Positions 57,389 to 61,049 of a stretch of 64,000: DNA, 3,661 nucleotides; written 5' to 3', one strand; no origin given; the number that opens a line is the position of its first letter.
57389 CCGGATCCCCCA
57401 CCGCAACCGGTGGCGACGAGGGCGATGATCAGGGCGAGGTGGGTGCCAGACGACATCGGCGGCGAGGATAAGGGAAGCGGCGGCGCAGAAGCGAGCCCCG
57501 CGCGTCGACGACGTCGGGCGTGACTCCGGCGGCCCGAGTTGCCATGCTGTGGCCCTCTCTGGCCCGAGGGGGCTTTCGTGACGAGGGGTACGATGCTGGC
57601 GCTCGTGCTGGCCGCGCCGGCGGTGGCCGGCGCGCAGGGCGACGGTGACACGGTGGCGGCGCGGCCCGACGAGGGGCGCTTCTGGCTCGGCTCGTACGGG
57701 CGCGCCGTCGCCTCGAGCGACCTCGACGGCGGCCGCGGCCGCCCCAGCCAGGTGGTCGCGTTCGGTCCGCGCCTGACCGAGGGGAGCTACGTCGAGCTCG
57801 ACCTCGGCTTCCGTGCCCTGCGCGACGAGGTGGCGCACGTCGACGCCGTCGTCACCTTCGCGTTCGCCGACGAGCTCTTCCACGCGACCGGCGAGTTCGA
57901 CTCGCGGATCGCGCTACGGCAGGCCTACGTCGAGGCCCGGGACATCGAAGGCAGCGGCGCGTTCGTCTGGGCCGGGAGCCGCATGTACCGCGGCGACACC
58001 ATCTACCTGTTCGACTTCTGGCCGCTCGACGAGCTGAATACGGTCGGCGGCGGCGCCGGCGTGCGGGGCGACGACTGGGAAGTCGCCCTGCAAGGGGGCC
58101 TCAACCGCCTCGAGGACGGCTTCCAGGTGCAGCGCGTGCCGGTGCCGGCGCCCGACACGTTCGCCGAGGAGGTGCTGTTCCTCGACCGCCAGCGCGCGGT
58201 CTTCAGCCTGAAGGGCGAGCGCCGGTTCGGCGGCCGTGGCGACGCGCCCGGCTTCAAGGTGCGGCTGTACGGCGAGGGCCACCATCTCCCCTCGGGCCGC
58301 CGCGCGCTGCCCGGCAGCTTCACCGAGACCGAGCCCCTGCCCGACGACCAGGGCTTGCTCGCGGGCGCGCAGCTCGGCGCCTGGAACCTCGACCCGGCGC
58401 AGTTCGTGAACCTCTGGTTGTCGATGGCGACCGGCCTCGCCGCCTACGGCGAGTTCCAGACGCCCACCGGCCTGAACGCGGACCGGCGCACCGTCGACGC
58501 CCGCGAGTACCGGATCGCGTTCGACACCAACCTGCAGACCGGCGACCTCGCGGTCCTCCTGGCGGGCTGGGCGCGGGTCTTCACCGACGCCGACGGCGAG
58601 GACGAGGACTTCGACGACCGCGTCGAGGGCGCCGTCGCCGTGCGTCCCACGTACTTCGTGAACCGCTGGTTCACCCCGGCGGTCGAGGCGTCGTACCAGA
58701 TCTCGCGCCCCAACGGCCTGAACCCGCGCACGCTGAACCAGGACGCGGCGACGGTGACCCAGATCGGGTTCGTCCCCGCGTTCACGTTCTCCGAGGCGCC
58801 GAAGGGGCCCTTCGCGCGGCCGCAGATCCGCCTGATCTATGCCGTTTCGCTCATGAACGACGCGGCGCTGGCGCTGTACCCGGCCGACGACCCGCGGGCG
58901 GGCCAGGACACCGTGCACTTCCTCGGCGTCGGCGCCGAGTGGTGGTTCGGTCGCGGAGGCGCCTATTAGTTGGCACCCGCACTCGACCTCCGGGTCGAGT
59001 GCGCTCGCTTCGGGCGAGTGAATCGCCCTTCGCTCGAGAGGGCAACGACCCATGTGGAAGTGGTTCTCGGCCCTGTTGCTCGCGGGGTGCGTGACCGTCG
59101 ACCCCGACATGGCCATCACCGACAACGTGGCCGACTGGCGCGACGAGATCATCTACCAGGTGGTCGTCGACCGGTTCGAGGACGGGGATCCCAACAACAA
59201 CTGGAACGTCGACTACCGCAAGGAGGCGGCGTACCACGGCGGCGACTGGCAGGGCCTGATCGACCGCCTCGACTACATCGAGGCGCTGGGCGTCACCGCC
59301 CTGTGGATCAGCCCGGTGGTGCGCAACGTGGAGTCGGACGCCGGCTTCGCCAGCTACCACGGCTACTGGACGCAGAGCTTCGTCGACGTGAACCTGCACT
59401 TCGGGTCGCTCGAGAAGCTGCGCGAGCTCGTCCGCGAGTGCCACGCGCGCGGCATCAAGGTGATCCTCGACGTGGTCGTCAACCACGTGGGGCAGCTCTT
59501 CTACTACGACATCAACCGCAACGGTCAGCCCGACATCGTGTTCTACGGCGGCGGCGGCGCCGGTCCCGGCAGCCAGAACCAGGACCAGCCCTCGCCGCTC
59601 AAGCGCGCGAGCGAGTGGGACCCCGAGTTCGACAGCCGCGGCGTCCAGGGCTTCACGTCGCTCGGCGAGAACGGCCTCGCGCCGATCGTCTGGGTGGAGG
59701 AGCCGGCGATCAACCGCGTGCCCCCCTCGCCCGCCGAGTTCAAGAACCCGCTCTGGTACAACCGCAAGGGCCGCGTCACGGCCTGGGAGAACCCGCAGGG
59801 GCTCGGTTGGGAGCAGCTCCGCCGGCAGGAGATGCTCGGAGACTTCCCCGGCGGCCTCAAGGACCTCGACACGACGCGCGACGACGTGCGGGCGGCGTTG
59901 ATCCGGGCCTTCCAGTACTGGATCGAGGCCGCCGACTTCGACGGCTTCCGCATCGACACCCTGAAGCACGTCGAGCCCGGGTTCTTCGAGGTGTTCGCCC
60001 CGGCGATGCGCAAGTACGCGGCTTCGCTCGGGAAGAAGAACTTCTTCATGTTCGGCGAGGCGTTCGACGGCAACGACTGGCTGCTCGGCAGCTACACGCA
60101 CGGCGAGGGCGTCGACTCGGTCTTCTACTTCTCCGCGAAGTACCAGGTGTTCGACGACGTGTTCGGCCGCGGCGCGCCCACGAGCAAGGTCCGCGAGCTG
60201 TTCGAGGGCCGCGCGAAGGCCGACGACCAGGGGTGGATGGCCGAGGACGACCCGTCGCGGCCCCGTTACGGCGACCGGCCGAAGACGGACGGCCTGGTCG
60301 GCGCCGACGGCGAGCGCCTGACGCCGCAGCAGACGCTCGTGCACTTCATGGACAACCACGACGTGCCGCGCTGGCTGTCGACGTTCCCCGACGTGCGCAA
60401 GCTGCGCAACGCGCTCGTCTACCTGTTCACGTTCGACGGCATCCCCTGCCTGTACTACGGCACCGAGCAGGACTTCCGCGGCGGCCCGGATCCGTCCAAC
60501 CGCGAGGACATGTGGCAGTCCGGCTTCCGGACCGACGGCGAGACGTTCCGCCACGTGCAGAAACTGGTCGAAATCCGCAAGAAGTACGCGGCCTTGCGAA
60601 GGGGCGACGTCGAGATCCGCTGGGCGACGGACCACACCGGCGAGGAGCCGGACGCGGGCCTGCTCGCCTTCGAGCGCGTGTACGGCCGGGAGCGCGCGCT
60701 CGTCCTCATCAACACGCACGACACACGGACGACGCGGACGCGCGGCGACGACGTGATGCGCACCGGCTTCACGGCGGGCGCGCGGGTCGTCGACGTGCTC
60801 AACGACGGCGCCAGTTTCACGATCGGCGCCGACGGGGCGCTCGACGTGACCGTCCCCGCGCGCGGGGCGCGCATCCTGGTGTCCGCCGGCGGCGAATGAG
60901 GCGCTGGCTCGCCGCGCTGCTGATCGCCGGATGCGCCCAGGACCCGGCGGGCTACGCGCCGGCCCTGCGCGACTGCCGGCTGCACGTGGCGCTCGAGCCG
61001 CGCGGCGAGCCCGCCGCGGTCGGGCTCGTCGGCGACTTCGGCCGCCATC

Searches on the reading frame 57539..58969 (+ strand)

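Call 76: search_protein_families(library=pfam, proteins=[window:57539-58969:+], max_evalue=0.0001)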
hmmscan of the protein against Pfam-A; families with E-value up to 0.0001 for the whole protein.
window:57539-58969:+ (476 aa): 1 family
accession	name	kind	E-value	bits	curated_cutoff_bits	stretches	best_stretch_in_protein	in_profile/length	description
PF02264.21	LamB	-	7.6e-27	95.7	25.1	1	83-470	38-378/378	LamB porin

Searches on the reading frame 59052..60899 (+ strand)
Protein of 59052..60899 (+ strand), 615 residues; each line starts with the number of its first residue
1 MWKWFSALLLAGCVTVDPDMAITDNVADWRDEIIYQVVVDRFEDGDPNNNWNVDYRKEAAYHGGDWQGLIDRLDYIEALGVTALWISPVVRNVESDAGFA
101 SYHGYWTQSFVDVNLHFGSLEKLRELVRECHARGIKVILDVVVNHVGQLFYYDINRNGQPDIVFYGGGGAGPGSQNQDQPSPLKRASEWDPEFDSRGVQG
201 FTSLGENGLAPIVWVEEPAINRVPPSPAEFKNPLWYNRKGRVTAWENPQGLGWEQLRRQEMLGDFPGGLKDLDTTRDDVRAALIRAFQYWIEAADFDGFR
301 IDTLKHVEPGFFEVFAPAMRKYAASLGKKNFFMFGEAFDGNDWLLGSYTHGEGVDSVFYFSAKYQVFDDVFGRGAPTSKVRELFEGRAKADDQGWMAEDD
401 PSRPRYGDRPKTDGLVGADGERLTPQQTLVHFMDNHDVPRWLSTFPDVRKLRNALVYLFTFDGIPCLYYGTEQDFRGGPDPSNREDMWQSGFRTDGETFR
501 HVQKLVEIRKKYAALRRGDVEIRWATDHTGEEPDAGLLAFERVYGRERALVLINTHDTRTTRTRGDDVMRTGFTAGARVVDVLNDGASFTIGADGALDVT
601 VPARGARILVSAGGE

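Call 76: search_protein_families(library=pfam, proteins=[window:59052-60899:+], max_evalue=0.0001)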
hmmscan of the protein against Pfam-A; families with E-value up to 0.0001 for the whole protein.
window:59052-60899:+ (615 aa): 1 family
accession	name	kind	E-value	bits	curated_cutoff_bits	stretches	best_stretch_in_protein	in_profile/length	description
PF00128.31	Alpha-amylase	-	8.9e-56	190.4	22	2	36-365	1-269/446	Alpha amylase, catalytic domain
